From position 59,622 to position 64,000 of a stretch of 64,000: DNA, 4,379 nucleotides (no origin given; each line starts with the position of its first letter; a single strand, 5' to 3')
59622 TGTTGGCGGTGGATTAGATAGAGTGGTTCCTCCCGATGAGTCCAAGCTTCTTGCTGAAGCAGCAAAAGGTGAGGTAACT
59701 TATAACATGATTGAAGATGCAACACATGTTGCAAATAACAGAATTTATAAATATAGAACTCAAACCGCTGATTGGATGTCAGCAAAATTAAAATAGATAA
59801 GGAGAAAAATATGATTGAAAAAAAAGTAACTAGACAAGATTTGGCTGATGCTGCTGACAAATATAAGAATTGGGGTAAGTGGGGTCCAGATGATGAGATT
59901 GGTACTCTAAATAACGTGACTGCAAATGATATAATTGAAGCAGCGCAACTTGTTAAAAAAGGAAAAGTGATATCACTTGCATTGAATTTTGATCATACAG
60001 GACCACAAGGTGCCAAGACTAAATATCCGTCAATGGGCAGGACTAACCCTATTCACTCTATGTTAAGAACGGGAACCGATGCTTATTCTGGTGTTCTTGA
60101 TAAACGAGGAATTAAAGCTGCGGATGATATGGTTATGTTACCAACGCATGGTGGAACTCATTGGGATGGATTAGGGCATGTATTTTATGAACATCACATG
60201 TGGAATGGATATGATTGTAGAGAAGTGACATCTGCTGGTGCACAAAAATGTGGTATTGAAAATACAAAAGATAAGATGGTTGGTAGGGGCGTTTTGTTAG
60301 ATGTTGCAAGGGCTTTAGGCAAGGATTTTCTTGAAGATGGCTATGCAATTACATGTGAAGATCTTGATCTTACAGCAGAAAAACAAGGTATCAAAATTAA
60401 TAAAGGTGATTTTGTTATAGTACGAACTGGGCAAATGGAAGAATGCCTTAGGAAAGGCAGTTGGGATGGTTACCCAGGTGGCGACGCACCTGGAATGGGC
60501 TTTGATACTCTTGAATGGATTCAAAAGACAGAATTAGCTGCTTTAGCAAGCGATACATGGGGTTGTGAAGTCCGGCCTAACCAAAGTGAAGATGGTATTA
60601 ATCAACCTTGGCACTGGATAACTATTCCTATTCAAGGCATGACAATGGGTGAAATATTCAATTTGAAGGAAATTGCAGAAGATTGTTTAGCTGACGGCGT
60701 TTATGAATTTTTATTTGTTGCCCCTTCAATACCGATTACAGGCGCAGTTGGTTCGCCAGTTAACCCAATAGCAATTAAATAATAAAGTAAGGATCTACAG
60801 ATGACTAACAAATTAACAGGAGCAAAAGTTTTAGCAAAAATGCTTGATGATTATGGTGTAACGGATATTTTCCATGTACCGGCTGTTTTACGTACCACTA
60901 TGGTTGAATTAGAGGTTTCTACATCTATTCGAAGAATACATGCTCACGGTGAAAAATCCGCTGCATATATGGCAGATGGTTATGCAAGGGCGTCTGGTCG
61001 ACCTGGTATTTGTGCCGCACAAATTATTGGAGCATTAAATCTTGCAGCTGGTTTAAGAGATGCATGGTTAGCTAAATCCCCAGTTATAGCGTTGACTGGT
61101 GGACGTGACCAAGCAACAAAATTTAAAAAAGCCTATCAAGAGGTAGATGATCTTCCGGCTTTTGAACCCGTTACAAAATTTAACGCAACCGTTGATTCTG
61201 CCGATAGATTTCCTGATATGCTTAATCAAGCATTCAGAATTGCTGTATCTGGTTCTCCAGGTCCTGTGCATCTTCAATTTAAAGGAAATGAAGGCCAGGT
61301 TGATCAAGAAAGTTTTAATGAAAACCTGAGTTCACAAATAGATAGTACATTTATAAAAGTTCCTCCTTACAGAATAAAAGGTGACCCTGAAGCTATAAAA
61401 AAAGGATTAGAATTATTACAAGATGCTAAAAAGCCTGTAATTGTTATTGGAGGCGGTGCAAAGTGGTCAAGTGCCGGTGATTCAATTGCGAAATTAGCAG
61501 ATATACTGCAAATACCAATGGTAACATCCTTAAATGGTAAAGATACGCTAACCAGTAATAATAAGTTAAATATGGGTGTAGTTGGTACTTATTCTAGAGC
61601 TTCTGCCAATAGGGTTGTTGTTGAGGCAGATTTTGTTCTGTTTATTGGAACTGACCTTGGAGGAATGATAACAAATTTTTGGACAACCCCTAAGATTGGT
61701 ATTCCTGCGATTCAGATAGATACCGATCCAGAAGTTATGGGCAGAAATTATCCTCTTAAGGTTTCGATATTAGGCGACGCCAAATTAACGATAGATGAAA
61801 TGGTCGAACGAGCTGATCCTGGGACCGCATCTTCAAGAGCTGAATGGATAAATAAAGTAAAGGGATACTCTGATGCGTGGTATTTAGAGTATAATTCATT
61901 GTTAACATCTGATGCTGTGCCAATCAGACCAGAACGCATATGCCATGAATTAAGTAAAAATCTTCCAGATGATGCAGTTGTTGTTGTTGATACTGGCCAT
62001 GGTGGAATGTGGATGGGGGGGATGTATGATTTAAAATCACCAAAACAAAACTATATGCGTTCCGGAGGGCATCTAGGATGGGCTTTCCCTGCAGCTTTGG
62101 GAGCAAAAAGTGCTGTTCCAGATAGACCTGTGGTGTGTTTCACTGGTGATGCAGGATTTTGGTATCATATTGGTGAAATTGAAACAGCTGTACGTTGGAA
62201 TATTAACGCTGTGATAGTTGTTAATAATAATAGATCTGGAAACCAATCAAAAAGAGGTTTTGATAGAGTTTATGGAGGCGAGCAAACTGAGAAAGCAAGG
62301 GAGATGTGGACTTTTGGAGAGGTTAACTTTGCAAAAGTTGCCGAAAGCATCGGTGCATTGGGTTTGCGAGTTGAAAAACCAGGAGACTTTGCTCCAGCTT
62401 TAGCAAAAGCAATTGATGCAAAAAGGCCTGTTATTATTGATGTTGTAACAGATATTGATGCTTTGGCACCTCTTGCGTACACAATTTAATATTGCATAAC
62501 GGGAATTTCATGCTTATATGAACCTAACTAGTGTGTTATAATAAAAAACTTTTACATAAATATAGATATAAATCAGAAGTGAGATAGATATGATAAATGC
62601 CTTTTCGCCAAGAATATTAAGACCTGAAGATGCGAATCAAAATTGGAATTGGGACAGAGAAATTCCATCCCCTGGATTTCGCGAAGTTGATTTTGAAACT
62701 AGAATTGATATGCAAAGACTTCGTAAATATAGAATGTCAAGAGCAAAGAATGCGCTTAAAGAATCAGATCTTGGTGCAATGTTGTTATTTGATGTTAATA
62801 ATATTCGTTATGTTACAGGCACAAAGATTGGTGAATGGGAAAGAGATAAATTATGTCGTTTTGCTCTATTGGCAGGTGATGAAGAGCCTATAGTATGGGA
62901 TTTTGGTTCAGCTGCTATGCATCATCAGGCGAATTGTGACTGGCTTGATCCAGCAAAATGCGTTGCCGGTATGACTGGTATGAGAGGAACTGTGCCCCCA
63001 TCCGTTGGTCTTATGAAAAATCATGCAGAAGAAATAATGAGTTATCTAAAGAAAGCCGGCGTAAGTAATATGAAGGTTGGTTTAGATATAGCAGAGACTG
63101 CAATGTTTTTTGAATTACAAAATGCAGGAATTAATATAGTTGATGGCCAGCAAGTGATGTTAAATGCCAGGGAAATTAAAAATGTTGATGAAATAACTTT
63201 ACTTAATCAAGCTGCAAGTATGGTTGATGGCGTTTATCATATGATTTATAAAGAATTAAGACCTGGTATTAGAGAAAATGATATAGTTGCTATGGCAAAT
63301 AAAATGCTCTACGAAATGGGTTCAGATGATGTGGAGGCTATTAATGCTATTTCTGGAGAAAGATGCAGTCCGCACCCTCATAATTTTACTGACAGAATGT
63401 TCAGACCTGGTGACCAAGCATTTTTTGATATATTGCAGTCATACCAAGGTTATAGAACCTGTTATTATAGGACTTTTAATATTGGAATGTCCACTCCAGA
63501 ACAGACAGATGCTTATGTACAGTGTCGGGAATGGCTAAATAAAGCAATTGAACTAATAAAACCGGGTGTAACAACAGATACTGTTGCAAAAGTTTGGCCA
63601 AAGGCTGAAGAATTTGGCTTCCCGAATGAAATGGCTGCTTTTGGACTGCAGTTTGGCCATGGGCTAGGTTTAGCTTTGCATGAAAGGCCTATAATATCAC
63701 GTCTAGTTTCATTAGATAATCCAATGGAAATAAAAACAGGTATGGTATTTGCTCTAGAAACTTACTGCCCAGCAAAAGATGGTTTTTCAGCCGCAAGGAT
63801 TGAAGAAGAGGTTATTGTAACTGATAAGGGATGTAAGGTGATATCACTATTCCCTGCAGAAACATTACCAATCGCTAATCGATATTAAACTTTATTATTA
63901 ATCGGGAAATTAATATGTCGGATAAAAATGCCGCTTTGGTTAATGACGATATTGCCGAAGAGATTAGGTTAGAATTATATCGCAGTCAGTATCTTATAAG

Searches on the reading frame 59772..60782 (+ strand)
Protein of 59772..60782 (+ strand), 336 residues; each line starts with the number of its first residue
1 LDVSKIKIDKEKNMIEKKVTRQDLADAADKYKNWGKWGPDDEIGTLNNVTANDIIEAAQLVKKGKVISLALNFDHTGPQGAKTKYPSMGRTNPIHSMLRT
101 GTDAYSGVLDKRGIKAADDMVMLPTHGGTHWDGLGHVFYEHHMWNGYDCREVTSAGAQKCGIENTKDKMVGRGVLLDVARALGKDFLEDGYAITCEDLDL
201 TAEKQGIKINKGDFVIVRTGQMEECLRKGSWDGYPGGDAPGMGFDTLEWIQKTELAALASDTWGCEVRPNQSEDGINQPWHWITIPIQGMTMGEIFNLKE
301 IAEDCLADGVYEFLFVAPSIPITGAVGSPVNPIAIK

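Call 43: search_protein_families(library=ncbifam, proteins=[window:59772-60782:+], max_evalue=0.00001)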
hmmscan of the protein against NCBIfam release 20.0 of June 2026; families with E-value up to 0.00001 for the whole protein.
window:59772-60782:+ (336 aa): 0 families

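Call 68: search_protein_families(library=pfam, proteins=[window:59772-60782:+], max_evalue=0.001)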
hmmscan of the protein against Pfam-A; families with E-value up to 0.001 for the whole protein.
window:59772-60782:+ (336 aa): 1 family
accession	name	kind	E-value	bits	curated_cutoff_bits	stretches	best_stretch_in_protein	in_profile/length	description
PF04199.19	Cyclase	-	2.1e-22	80.3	23.1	1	119-266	20-141/142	Putative cyclase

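Call 74: search_solved_structures(query=window:59772-60782:+, max_evalue=0.001)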
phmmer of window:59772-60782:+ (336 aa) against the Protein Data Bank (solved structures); distinct sequences matched with E-value up to 0.001: 1.
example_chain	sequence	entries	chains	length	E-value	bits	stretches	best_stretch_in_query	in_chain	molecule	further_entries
5ibz_A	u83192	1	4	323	2e-58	201.3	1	29-336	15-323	Uncharacterized protein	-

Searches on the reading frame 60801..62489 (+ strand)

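Call 43: search_protein_families(library=ncbifam, proteins=[window:60801-62489:+], max_evalue=0.00001)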
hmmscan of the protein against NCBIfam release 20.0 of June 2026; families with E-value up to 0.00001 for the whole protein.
window:60801-62489:+ (562 aa): 53 families (the best 25 are shown)
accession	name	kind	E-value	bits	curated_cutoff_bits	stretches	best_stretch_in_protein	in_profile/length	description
NF004919.0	PRK06276.1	equivalog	4.3e-102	342.3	866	1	6-555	2-543/582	acetolactate synthase large subunit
NF004772.0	PRK06112.1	subfamily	4.4e-100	335.6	673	1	3-559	12-568/578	acetolactate synthase catalytic subunit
TIGR00118.1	acolac_lg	equivalog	3.5e-99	332.8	538.35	1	5-553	1-537/557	biosynthetic-type acetolactate synthase large subunit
NF004710.0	PRK06048.1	equivalog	1.3e-91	307.8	976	1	2-554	5-541/561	acetolactate synthase large subunit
NF006052.0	PRK08199.1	subfamily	7.8e-88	295.2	539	1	3-557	6-544/559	thiamine pyrophosphate protein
NF005039.0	PRK06456.1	equivalog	1.6e-87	294.3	868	1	6-556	3-550/572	acetolactate synthase large subunit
NF006187.0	PRK08322.1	equivalog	3.7e-86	289.7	509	1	6-551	3-529/548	acetolactate synthase large subunit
NF006319.0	PRK08527.1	equivalog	1.7e-79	267.7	905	1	3-551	2-539/565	acetolactate synthase large subunit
NF005651.0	PRK07418.1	subfamily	2.2e-79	267.3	942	1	3-550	17-559/617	acetolactate synthase large subunit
NF006122.0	PRK08266.1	subfamily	2.3e-79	267.3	571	1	3-550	2-524/543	hypothetical protein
NF006377.0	PRK08611.1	equivalog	6.2e-79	266.1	742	1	4-558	3-536/576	pyruvate oxidase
NF008431.0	PRK11269.1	equivalog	7.2e-76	255.9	791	1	5-550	4-555/591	glyoxylate carboligase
TIGR03457.1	sulphoacet_xsc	equivalog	2.8e-75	253.8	676.4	1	4-553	1-559/579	sulfoacetaldehyde acetyltransferase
NF005860.0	PRK07789.1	equivalog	4.9e-75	253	881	1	2-555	31-583/615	acetolactate synthase large subunit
NF006525.0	PRK08979.1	equivalog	9.5e-73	245.5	1084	1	3-551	2-546/572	acetolactate synthase 3 large subunit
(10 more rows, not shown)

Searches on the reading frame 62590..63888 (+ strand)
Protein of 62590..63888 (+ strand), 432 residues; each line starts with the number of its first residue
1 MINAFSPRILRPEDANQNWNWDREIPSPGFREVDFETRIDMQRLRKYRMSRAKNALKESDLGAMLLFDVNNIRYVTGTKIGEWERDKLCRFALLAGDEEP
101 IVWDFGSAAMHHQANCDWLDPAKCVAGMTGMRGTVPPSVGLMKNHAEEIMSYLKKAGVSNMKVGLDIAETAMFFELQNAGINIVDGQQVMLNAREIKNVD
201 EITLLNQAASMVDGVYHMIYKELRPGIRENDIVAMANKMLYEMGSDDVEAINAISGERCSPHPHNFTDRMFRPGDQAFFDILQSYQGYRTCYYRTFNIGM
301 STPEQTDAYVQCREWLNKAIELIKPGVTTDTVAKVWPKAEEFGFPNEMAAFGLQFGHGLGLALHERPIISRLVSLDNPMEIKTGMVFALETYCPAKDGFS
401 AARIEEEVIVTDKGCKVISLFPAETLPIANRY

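Call 43: search_protein_families(library=ncbifam, proteins=[window:62590-63888:+], max_evalue=0.00001)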
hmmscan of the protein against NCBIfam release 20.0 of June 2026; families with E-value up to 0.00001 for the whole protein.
window:62590-63888:+ (432 aa): 11 families
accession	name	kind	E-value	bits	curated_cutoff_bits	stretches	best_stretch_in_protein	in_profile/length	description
NF043017.1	DimsulpropLyDddP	equivalog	1.2e-31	110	600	1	40-423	50-438/443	dimethylsulfonioproprionate lyase DddP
NF040821.1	dipep_PepQ_Arch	equivalog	4.7e-22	78.5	630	1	187-418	113-338/346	Xaa-Pro dipeptidase PepQ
TIGR00500.1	met_pdase_I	equivalog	3.2e-17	62.9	171.35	1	196-393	3-203/247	type I methionyl aminopeptidase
TIGR02993.1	ectoine_eutD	equivalog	7.9e-16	58.2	613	1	47-423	13-385/391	ectoine hydrolase DoeA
NF038259.1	ectoine_DoeA_2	exception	1.5e-14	53.6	575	1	182-418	139-376/386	ectoine hydrolase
NF007310.0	PRK09795.1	equivalog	2.9e-14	52.7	393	1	193-424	124-354/361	aminopeptidase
NF011174.0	PRK14576.1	subfamily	4.1e-08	32.5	487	1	178-419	159-395/405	putative endopeptidase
NF008131.0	PRK10879.1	equivalog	2.9e-07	29.7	465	1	179-333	156-312/438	Xaa-Pro aminopeptidase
NF011720.0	PRK15173.1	subfamily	4.6e-07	29.1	420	1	181-424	100-338/343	peptidase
NF011173.0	PRK14575.1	equivalog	5.7e-07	28.8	850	1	180-424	162-401/406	putative peptidase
NF008970.0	PRK12318.1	equivalog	3.9e-06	26.3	267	0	285-392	140-243/291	methionyl aminopeptidase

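Call 68: search_protein_families(library=pfam, proteins=[window:62590-63888:+], max_evalue=0.001)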
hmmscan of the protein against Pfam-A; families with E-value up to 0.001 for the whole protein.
window:62590-63888:+ (432 aa): 2 families
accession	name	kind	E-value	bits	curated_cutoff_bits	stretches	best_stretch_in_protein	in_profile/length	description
PF00557.29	Peptidase_M24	-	4.9e-37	128.2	23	1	205-412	3-208/208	Metallopeptidase family M24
PF01321.24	Creatinase_N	-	1.9e-06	28.9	22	1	48-196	1-128/128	Creatinase/Prolidase N-terminal domain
